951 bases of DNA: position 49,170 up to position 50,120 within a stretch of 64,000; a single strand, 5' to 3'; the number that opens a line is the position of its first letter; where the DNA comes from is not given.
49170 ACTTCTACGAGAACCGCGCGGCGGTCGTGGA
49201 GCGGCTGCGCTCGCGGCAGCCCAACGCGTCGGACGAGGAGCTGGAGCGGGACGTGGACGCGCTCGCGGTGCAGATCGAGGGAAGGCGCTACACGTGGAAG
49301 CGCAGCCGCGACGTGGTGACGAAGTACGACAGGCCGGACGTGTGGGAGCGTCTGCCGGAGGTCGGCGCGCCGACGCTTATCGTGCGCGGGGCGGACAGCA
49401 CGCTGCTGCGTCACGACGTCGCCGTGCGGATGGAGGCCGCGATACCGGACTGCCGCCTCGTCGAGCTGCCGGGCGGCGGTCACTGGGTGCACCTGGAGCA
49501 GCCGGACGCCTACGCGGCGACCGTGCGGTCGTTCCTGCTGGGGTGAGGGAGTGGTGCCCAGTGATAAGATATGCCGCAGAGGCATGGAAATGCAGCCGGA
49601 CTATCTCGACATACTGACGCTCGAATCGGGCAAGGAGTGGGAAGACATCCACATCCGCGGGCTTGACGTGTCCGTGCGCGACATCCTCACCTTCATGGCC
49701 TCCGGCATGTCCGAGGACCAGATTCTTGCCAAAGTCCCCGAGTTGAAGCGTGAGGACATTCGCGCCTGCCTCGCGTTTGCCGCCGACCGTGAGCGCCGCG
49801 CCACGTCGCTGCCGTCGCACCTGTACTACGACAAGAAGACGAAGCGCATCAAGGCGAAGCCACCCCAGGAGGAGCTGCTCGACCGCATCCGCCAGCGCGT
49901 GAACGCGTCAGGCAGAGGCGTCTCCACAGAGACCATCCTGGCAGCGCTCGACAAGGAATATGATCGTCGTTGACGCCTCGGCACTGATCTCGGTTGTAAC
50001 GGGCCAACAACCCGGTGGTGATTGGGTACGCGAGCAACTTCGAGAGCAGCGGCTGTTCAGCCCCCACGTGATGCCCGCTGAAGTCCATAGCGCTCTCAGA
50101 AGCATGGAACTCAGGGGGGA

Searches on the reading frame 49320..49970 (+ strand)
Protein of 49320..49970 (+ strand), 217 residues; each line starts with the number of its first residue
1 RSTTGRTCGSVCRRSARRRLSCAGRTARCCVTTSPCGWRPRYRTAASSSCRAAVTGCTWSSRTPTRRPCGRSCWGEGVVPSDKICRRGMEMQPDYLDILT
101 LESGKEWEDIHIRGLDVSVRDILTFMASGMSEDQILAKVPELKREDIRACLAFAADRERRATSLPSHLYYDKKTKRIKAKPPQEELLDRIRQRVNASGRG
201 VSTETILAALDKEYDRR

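Call 77: search_protein_families(library=pfam, max_evalue=0.01, proteins=[window:49320-49970:+])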
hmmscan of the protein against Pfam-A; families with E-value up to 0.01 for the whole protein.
window:49320-49970:+ (217 aa): 1 family
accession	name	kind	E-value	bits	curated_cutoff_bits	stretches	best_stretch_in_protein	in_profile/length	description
PF04255.20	DUF433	-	1.3e-13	50.9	23.6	1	111-154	13-56/56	Protein of unknown function (DUF433)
